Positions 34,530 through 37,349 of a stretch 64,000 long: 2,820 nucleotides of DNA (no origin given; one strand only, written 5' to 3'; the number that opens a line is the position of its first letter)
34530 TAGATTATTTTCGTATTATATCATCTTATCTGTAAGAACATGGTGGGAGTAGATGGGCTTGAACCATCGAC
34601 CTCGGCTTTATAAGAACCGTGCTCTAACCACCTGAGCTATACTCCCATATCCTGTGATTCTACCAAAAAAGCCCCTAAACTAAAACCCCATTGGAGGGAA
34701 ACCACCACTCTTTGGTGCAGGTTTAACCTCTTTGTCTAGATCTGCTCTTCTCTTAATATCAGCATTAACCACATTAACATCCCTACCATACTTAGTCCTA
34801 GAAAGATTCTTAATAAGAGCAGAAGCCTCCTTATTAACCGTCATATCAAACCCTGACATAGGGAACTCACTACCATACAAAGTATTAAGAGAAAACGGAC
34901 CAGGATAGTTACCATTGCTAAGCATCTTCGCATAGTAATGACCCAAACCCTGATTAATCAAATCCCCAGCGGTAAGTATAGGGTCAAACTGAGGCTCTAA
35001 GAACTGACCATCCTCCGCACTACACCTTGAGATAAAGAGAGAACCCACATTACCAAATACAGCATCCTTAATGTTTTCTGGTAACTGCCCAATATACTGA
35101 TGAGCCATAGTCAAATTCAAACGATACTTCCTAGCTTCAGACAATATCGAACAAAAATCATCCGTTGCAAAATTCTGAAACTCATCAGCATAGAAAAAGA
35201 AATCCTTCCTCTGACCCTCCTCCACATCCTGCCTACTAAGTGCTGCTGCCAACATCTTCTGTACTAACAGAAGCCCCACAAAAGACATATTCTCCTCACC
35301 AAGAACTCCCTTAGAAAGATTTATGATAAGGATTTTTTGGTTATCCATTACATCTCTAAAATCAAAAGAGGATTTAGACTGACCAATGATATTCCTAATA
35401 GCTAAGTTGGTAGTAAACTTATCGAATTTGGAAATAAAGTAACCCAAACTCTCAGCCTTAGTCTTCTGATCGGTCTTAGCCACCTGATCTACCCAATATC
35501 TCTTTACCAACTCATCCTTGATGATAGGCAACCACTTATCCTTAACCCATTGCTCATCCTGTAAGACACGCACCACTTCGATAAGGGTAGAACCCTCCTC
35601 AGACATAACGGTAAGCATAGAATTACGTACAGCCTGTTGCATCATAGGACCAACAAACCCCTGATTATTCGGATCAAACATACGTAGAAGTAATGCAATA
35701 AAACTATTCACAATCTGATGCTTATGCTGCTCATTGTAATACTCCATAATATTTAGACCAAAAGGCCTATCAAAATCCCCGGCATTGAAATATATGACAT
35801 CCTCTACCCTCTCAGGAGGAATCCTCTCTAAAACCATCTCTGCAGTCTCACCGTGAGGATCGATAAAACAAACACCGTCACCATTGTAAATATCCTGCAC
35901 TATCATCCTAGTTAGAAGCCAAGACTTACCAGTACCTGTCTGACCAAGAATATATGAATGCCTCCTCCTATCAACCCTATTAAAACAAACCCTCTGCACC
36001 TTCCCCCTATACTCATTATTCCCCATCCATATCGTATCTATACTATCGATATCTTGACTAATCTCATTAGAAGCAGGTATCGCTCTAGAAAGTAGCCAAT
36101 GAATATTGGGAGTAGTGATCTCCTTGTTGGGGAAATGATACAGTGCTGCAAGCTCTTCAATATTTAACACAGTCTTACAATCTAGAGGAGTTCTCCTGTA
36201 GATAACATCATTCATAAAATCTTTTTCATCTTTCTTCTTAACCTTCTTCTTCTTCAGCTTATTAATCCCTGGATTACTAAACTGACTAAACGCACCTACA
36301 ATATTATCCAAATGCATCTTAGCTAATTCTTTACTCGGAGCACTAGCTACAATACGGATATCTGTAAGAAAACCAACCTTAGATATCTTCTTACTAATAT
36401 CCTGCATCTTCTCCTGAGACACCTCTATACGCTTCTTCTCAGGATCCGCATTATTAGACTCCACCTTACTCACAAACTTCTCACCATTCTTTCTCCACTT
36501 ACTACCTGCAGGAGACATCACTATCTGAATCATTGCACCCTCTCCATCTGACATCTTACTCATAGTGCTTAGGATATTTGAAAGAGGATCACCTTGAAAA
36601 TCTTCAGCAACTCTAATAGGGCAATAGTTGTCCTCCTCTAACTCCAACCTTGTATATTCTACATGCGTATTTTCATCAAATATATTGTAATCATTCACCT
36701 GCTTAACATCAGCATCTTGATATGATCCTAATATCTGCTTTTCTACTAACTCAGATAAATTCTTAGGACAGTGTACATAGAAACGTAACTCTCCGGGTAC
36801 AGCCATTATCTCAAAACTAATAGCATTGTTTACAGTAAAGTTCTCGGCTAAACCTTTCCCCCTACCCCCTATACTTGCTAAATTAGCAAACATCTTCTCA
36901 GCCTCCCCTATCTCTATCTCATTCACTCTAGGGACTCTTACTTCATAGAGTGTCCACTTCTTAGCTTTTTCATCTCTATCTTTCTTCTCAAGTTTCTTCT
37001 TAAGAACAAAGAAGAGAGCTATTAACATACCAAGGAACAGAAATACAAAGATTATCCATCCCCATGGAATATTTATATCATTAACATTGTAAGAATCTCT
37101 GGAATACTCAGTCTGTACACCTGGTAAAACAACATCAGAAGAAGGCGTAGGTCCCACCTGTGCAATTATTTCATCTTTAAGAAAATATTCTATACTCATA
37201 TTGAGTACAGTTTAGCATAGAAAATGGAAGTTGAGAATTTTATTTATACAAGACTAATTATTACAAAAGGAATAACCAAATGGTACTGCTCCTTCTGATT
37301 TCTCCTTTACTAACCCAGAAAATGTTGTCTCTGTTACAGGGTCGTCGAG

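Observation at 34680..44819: T4SS-like cluster: five tandem VirB2/TrbC-family pilin paralogs, a SpoIID/LytB cell-wall remodelling protein, membrane proteins and a VirD4/VirB4-family ATPase, with smpB embedded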

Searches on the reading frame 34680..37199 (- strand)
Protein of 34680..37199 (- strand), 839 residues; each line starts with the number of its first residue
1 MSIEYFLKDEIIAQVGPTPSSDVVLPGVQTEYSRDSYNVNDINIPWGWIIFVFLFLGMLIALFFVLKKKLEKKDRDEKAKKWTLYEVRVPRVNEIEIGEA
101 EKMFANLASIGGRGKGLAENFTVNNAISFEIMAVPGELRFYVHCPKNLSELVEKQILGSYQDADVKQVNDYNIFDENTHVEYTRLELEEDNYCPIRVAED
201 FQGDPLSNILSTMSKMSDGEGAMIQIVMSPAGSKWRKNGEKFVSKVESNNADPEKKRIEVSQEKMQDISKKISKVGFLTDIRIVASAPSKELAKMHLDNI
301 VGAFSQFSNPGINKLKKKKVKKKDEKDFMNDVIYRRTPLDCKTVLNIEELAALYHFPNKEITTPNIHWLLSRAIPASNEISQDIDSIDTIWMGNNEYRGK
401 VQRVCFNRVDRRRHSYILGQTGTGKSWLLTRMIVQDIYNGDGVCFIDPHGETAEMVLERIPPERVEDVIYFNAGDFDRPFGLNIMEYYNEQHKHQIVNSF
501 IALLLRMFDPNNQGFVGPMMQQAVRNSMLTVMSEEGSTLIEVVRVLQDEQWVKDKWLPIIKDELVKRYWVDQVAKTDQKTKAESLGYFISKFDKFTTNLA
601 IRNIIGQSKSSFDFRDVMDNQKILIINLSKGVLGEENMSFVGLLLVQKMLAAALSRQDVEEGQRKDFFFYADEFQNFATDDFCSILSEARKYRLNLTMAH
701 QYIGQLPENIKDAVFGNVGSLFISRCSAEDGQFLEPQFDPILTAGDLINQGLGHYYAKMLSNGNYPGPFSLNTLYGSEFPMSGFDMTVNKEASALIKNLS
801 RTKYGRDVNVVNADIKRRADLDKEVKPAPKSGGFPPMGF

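Call 3: search_protein_families(library=pfam, proteins=[window:34680-37199:-], max_evalue=1)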
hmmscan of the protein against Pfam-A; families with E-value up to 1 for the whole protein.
window:34680-37199:- (839 aa): 12 families
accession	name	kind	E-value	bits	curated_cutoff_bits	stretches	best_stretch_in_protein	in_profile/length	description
PF02534.20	T4SS-DNA_transf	-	2.5e-09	37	20.1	1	375-708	15-346/468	Type IV secretory system Conjugative DNA transfer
PF01935.23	DUF87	-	7.4e-08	33.2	23.2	1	412-642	23-214/220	Helicase HerA, central domain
PF12846.13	AAA_10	-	0.0014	18.2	27.5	1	411-549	20-152/362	AAA-like domain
PF12696.13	TraG-D_C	-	0.0038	17.6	22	1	668-709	3-45/126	TraM recognition site of TraD and TraG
PF10412.15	TrwB_AAD_bind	-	0.0038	16.6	20.5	1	405-708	8-288/387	Type IV secretion-system coupling protein DNA-binding domain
PF00270.35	DEAD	-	0.0082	16.3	26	1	400-459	2-64/167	DEAD/DEAH box helicase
PF13401.12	AAA_22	-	0.038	14.8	27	1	411-452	4-45/130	AAA domain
PF17870.6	Insulin_TMD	-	0.044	14.3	33.4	1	38-69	10-42/47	Insulin receptor trans-membrane segment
PF25199.1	nSTAND_NTPase5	-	0.079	13.2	34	1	407-454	36-84/145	Novel STAND NTPase 5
PF06305.16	LapA_dom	-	0.091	13.1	28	1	43-78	16-51/64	Lipopolysaccharide assembly protein A domain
PF15086.11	UPF0542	-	0.14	12.5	27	1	45-81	16-56/68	Uncharacterised protein family UPF0542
PF01695.23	IstB_IS21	-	0.19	11.6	24.1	0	409-447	89-127/238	IstB-like ATP binding protein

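Call 4: search_protein_families(library=ncbifam, proteins=[window:34680-37199:-], max_evalue=1)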
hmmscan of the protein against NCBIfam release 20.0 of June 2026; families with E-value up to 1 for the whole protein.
window:34680-37199:- (839 aa): 11 families
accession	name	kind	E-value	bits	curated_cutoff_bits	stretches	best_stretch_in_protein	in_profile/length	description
TIGR03743.1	SXT_TraD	subfamily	3e-09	35.9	366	1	402-452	165-215/636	conjugative transfer system coupling protein TraD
TIGR03754.1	conj_TOL_TraD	equivalog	4.2e-06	25.6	647.55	1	402-452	170-220/643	type IV conjugative transfer system coupling protein TraD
NF053655.1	CedD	equivalog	0.0002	20.2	600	1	390-457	199-266/527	DNA-translocating ATPase CedD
NF045975.1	VirB4_plasma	equivalog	0.00037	18.3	590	1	416-451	519-554/894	Mbov_0397 family ICE element conjugal transfer ATPase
NF041447.1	TrbC_conju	equivalog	0.004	15.6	800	1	386-449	103-166/685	F-type conjugative transfer protein TrbC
NF038214.1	IS21_help_AAA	equivalog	0.017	14.8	200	1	409-447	87-125/232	IS21-like element helper ATPase IstB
NF033849.1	ser_rich_anae_1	subfamily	0.017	12.4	650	0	680-725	1048-1089/1163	serine-rich protein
TIGR04397.1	SecA2_Bac_anthr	exception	0.036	12.2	1085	1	559-655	537-633/774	accessory Sec system translocase SecA2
TIGR03420.1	DnaA_homol_Hda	equivalog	0.084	12.4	194.8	1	394-447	22-73/226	DnaA regulatory inactivator Hda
NF040713.1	ZapE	equivalog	0.084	12.1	140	1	391-431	31-71/344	cell division protein ZapE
NF010394.0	PRK13822.1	subfamily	0.091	11.5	443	1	608-709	425-522/643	conjugal transfer coupling protein TraG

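Call 11: search_solved_structures(query=window:34680-37199:-, max_evalue=0.01)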
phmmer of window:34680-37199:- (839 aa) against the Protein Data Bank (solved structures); distinct sequences matched with E-value up to 0.01: 1.
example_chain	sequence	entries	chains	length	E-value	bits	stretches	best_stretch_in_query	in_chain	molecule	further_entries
6sz9_A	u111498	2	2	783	0.00013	23.4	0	392-453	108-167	IcmO (DotL)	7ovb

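Call 18: find_homologous_proteins(query=window:34680-37199:-, max_evalue=1e-10)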
Query window:34680-37199:- (839 aa): 5041 proteins with E <= 1e-10 among 8000 candidates; the best 120 are listed.
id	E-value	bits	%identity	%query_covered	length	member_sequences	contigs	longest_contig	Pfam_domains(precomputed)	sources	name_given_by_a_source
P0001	0.0e+0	1920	100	100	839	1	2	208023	PF26449.1,PF01935.24,PF02534.21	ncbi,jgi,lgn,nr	ncbi:type IV secretory system conjugative DNA transfer family protein [bacterium]|nr:type IV secreto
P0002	0.0e+0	1853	96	100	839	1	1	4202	PF26449.1,PF01935.24,PF02534.21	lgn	-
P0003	0.0e+0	1799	92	100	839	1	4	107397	PF26449.1,PF01935.24,PF02534.21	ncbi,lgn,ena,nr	ncbi:type IV secretory system conjugative DNA transfer family protein [bacterium]|nr:type IV secreto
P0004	0.0e+0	1724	87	100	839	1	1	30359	PF26449.1,PF01935.24,PF02534.21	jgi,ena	-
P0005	0.0e+0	1678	85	100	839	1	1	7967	PF26449.1,PF01935.24,PF02534.21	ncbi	-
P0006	0.0e+0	1638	82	100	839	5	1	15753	PF26449.1,PF01935.24,PF02534.21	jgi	jgi:hypothetical protein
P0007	0.0e+0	1623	82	100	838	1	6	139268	PF26449.1,PF01935.24,PF02534.21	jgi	jgi:hypothetical protein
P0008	0.0e+0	1615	81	100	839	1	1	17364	PF26449.1,PF10412.16,PF01935.24,PF02534.21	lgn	-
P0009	0.0e+0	1615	81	100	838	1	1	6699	PF26449.1,PF01935.24,PF02534.21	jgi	jgi:hypothetical protein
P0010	0.0e+0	1614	81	100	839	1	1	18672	PF26449.1,PF10412.16,PF01935.24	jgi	jgi:hypothetical protein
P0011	0.0e+0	1614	81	100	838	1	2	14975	PF26449.1,PF01935.24,PF02534.21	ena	-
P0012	0.0e+0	1614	81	100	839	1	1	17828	PF26449.1,PF01935.24,PF02534.21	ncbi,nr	ncbi:MAG: DUF87 domain-containing protein [Candidatus Dojkabacteria bacterium]|nr:DUF87 domain-conta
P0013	0.0e+0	1612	81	100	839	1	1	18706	PF26449.1,PF01935.24,PF02534.21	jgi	jgi:hypothetical protein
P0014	0.0e+0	1612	81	100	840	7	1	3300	PF26449.1,PF01935.24,PF02534.21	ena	-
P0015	0.0e+0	1611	81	100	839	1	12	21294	PF26449.1,PF01935.24,PF02534.21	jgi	jgi:hypothetical protein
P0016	0.0e+0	1609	81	100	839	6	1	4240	PF26449.1,PF01935.24,PF02534.21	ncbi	-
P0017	0.0e+0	1597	83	97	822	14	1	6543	PF26449.1,PF01935.24,PF02534.21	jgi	jgi:hypothetical protein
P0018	0.0e+0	1597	80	100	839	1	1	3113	PF26449.1,PF01935.24,PF02534.21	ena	-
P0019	0.0e+0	1596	81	100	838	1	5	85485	PF26449.1,PF01935.24,PF02534.21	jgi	jgi:hypothetical protein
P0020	0.0e+0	1596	80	100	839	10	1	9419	PF26449.1,PF01935.24,PF02534.21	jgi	jgi:hypothetical protein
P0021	0.0e+0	1582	80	99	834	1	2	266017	PF26449.1,PF01935.24,PF02534.21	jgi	jgi:hypothetical protein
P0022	0.0e+0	1572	80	98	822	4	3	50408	PF26449.1,PF10412.16,PF01935.24,PF02534.21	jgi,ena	-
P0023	0.0e+0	1563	80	98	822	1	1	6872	PF26449.1,PF01935.24,PF02534.21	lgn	-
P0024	0.0e+0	1552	79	100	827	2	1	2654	PF26449.1,PF01935.24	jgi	-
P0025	0.0e+0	1444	74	99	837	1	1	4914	PF26449.1,PF10412.16,PF01935.24,PF02534.21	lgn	-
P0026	0.0e+0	1431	73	99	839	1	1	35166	PF26449.1,PF01935.24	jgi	jgi:hypothetical protein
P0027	0.0e+0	1429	72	99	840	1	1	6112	PF26449.1,PF01935.24,PF02534.21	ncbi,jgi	-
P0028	0.0e+0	1425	73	99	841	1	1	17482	PF26449.1,PF01935.24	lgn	-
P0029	0.0e+0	1424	73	99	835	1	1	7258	PF26449.1,PF10412.16,PF01935.24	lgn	-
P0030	0.0e+0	1423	73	99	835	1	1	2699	PF26449.1,PF10412.16,PF01935.24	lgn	-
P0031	0.0e+0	1420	74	99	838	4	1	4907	PF26449.1,PF01935.24,PF02534.21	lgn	-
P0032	0.0e+0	1419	72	99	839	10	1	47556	PF26449.1,PF10412.16,PF01935.24,PF02534.21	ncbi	-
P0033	0.0e+0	1418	73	99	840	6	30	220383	PF26449.1,PF01935.24,PF02534.21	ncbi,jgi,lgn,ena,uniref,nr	ncbi:MAG: ATPase [candidate division WS6 bacterium GW2011_GWC1_33_20]|uniref:DUF8128 domain-containi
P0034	0.0e+0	1418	72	99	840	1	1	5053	PF26449.1,PF01935.24,PF02534.21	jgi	-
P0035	0.0e+0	1417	73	99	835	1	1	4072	PF26449.1,PF10412.16,PF01935.24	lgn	-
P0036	0.0e+0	1416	73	98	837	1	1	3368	PF26449.1,PF10412.16,PF01935.24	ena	-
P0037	0.0e+0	1415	73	99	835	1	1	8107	PF26449.1,PF10412.16,PF01935.24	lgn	-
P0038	0.0e+0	1415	72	99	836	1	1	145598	PF26449.1,PF01935.24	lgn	-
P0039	0.0e+0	1413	71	99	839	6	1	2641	PF26449.1,PF01935.24,PF02534.21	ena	-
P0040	0.0e+0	1411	72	99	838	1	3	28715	PF26449.1,PF01935.24,PF02534.21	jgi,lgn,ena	jgi:hypothetical protein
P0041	0.0e+0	1407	72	99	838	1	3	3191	PF26449.1,PF01935.24,PF02534.21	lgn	-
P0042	0.0e+0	1406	73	99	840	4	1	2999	PF26449.1,PF01935.24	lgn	-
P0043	0.0e+0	1405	72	99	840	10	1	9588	PF26449.1,PF10412.16,PF01935.24,PF02534.21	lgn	-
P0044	0.0e+0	1405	72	99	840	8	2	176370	PF26449.1,PF10412.16,PF01935.24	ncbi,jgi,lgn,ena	-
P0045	0.0e+0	1403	71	99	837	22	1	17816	PF26449.1,PF10412.16,PF01935.24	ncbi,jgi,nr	ncbi:DUF87 domain-containing protein [Candidatus Dojkabacteria bacterium]|nr:DUF87 domain-containing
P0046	0.0e+0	1400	72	99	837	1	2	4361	PF26449.1,PF10412.16,PF01935.24,PF02534.21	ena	-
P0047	0.0e+0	1399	72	99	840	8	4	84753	PF26449.1,PF01935.24,PF02534.21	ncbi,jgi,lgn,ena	jgi:hypothetical protein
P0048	0.0e+0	1394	71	98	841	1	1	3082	PF26449.1,PF01935.24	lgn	-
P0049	0.0e+0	1393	72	99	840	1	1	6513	PF26449.1,PF01935.24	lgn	-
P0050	0.0e+0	1393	72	98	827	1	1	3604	PF26449.1,PF01935.24,PF02534.21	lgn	-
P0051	0.0e+0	1392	72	99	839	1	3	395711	PF26449.1,PF10412.16,PF01935.24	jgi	jgi:hypothetical protein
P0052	0.0e+0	1391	70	99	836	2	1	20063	PF26449.1,PF01935.24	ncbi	-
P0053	0.0e+0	1390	71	98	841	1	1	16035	PF26449.1,PF01935.24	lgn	-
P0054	0.0e+0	1390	71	98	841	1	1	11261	PF26449.1,PF01935.24,PF02534.21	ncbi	-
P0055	0.0e+0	1390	71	98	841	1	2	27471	PF26449.1,PF01935.24,PF02534.21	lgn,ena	-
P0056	0.0e+0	1389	71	98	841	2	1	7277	PF26449.1,PF01935.24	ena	-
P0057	0.0e+0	1389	71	99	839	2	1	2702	PF26449.1,PF01935.24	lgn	-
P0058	0.0e+0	1388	70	99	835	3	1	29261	PF26449.1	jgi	jgi:hypothetical protein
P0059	0.0e+0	1387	71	98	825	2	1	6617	PF26449.1,PF10412.16,PF01935.24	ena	-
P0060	0.0e+0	1387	71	98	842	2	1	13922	PF26449.1,PF01935.24,PF02534.21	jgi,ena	jgi:hypothetical protein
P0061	0.0e+0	1382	71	98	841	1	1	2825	PF26449.1,PF10412.16,PF01935.24,PF02534.21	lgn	-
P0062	0.0e+0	1381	71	98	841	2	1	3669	PF26449.1,PF10412.16,PF01935.24,PF12846.14,PF02534.21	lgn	-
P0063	0.0e+0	1380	71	98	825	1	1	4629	PF26449.1,PF01935.24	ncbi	-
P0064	0.0e+0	1379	70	99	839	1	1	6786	PF26449.1,PF01935.24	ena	-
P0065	0.0e+0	1379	70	99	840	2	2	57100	PF26449.1,PF01935.24,PF02534.21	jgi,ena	-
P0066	0.0e+0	1379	70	99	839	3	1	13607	PF26449.1,PF01935.24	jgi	-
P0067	0.0e+0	1379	70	99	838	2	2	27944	PF26449.1,PF01935.24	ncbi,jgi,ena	-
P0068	0.0e+0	1378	70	99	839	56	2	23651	PF26449.1,PF01935.24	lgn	-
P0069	0.0e+0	1377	70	99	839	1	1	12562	PF26449.1,PF01935.24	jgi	-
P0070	0.0e+0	1376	70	98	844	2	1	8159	PF26449.1,PF01935.24,PF02534.21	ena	-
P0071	0.0e+0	1376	71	98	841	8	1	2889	PF26449.1,PF10412.16,PF01935.24,PF02534.21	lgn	-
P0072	0.0e+0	1375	71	98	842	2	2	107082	PF26449.1,PF01935.24,PF02534.21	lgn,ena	-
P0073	0.0e+0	1374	71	98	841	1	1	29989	PF26449.1,PF01935.24,PF02534.21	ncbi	-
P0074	0.0e+0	1373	70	99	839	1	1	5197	PF26449.1,PF01935.24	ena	-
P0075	0.0e+0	1372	71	98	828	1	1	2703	PF26449.1,PF01935.24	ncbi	-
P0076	0.0e+0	1372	70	99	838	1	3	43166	PF26449.1,PF01935.24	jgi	jgi:hypothetical protein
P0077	0.0e+0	1371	70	98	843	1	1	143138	PF26449.1,PF01935.24,PF02534.21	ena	-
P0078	0.0e+0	1371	69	99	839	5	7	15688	PF26449.1,PF01935.24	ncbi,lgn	-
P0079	0.0e+0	1370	70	99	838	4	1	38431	PF26449.1,PF01935.24,PF02534.21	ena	-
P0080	0.0e+0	1366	69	99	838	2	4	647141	PF26449.1,PF01935.24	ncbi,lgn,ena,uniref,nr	ncbi:DUF87 domain-containing protein [Candidatus Dojkabacteria bacterium]|uniref:DUF87 domain-contai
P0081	0.0e+0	1365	71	98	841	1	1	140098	PF26449.1,PF10412.16,PF01935.24,PF02534.21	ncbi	-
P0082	0.0e+0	1365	68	100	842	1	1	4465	PF26449.1,PF01935.24,PF02534.21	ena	-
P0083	0.0e+0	1365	69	100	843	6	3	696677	PF26449.1,PF01935.24,PF02534.21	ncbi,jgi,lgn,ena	ncbi:MAG: type IV secretory system conjugative DNA transfer family protein [Candidatus Dojkabacteria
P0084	0.0e+0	1361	70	99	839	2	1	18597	PF26449.1,PF01935.24,PF02534.21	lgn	-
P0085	0.0e+0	1361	69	99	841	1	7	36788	PF26449.1,PF01935.24,PF02534.21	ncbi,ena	-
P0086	0.0e+0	1360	69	99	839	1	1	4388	PF26449.1,PF10412.16,PF01935.24,PF02534.21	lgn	-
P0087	0.0e+0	1360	69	99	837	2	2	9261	PF26449.1,PF01935.24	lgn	-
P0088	0.0e+0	1360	69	99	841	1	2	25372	PF26449.1,PF01935.24,PF02534.21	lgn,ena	-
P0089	0.0e+0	1360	69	99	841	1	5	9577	PF26449.1,PF01935.24,PF02534.21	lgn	-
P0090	0.0e+0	1360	69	99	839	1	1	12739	PF26449.1,PF01935.24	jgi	-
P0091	0.0e+0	1359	69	98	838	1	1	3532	PF26449.1,PF01935.24,PF02534.21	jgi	jgi:hypothetical protein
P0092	0.0e+0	1357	70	97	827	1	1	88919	PF26449.1,PF01935.24,PF02534.21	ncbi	-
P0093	0.0e+0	1357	69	99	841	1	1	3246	PF26449.1,PF01935.24,PF02534.21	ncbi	-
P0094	0.0e+0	1356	68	100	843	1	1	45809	PF26449.1,PF01935.24,PF02534.21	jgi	-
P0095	0.0e+0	1355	69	98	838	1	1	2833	PF26449.1,PF01935.24,PF02534.21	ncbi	-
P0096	0.0e+0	1354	69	99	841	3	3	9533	PF26449.1,PF01935.24,PF02534.21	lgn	-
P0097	0.0e+0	1354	70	98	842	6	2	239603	PF26449.1,PF10412.16,PF01935.24,PF02534.21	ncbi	-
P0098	0.0e+0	1354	70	98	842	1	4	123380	PF26449.1,PF01935.24,PF02534.21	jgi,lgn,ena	-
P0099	0.0e+0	1353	68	99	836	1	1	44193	PF26449.1,PF01935.24,PF02534.21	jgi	jgi:hypothetical protein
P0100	0.0e+0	1353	70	98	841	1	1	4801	PF26449.1,PF01935.24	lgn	-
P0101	0.0e+0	1351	69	98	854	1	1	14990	PF26449.1,PF01935.24,PF02534.21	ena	-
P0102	0.0e+0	1350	69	99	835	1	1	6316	PF26449.1,PF10412.16,PF01935.24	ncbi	-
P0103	0.0e+0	1350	69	99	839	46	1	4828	PF26449.1,PF01935.24,PF02534.21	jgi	jgi:hypothetical protein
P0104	0.0e+0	1348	69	98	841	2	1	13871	PF26449.1,PF10412.16,PF01935.24,PF02534.21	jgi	jgi:hypothetical protein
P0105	0.0e+0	1348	68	98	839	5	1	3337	PF26449.1,PF01935.24,PF02534.21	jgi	jgi:hypothetical protein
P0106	0.0e+0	1348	69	98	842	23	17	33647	PF26449.1,PF01935.24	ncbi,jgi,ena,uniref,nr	ncbi:MAG: hypothetical protein UR96_C0034G0007 [candidate division WS6 bacterium GW2011_GWC1_36_11]|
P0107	0.0e+0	1348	69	99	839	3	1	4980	PF26449.1,PF10412.16,PF01935.24,PF02534.21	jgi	jgi:hypothetical protein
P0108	0.0e+0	1345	68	99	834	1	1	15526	PF26449.1,PF01935.24,PF02534.21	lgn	-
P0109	0.0e+0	1345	69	98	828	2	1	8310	PF26449.1,PF01935.24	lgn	-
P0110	0.0e+0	1345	71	95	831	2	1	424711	PF26449.1,PF01935.24,PF02534.21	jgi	jgi:hypothetical protein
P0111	0.0e+0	1344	67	100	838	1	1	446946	PF26449.1,PF10412.16,PF01935.24,PF02534.21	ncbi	ncbi:MAG: type IV secretory system conjugative DNA transfer family protein [Candidatus Dojkabacteria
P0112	0.0e+0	1344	69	98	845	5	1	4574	PF26449.1,PF01935.24,PF02534.21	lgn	-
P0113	0.0e+0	1343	68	99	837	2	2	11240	PF26449.1,PF01935.24,PF02534.21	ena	-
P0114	0.0e+0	1343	69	98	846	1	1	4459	PF26449.1,PF01935.24,PF02534.21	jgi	jgi:hypothetical protein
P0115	0.0e+0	1343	69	98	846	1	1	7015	PF26449.1,PF01935.24,PF02534.21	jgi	-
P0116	0.0e+0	1341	69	98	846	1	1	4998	PF26449.1,PF01935.24,PF02534.21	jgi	jgi:hypothetical protein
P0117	0.0e+0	1341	69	99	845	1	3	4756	PF26449.1,PF01935.24,PF02534.21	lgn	-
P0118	0.0e+0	1341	69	98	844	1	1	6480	PF26449.1,PF01935.24,PF02534.21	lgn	-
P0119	0.0e+0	1340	68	99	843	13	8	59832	PF26449.1,PF01935.24,PF02534.21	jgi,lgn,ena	jgi:hypothetical protein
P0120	0.0e+0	1339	68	99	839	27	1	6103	PF26449.1,PF01935.24,PF02534.21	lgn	-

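Call 19: find_encoding_contigs(protein=P0083, flank=10000, max_places=2)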
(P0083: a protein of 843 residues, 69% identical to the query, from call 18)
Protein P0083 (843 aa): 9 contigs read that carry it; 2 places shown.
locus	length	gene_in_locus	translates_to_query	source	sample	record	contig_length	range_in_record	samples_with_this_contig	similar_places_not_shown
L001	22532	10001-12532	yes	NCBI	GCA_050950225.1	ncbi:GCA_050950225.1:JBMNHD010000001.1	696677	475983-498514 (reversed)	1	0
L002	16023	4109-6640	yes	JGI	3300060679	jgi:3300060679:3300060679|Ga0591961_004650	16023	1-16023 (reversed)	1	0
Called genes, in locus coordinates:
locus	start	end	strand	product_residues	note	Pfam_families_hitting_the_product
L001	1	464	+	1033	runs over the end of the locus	PF00580:UvrD-helicase, PF13245:AAA_19, PF13604:AAA_30 (faint), PF13361:UvrD_C, PF01930:Cas_Cas4 (faint), PF13538:UvrD_C_2 (faint), PF12705:PDDEXK_1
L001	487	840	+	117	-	PF18895:T4SS_pilin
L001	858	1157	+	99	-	PF18895:T4SS_pilin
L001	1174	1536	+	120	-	PF18895:T4SS_pilin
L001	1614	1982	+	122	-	PF18895:T4SS_pilin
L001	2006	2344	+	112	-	PF18895:T4SS_pilin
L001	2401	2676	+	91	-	PF18895:T4SS_pilin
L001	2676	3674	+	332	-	PF18895:T4SS_pilin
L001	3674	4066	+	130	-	PF01219:DAGK_prokar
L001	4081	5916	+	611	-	PF08486:SpoIID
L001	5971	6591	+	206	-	PF03703:bPH_2 (weak)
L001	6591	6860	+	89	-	PF18901:DUF5657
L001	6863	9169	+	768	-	-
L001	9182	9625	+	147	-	PF01668:SmpB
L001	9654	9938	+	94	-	-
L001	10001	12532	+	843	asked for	PF26449:DUF8128, PF02534:T4SS-DNA_transf (weak), PF01935:DUF87 (weak)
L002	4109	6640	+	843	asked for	PF26449:DUF8128, PF02534:T4SS-DNA_transf (weak), PF01935:DUF87 (weak)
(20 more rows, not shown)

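Call 20: find_encoding_contigs(protein=P0111, flank=10000, max_places=2)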
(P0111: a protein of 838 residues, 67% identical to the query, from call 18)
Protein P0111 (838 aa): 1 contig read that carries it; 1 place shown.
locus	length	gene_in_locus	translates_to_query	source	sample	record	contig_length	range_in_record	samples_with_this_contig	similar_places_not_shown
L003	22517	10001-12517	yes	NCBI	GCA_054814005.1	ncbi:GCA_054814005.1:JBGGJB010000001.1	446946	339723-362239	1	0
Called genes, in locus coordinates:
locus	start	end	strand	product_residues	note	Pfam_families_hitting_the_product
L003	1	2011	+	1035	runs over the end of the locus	PF00580:UvrD-helicase, PF13245:AAA_19, PF13604:AAA_30 (faint), PF13361:UvrD_C, PF13538:UvrD_C_2 (faint), PF12705:PDDEXK_1, PF01930:Cas_Cas4 (weak)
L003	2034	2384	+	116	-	PF18895:T4SS_pilin (weak)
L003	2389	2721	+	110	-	-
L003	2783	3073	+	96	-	PF18895:T4SS_pilin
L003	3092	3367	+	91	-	PF18895:T4SS_pilin (weak)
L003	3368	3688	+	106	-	PF04956:TrbC (weak), PF18895:T4SS_pilin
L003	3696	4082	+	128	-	PF01219:DAGK_prokar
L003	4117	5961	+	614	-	PF08486:SpoIID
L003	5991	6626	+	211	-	PF03703:bPH_2 (weak)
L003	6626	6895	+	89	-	PF18901:DUF5657 (weak)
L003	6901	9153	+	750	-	-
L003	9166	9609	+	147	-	PF01668:SmpB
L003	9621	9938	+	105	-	-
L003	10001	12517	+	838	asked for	PF26449:DUF8128, PF02534:T4SS-DNA_transf, PF01935:DUF87 (weak), PF10412:TrwB_AAD_bind (faint)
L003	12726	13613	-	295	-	PF02899:Phage_int_SAM_1, PF13495:Phage_int_SAM_4, PF00589:Phage_integrase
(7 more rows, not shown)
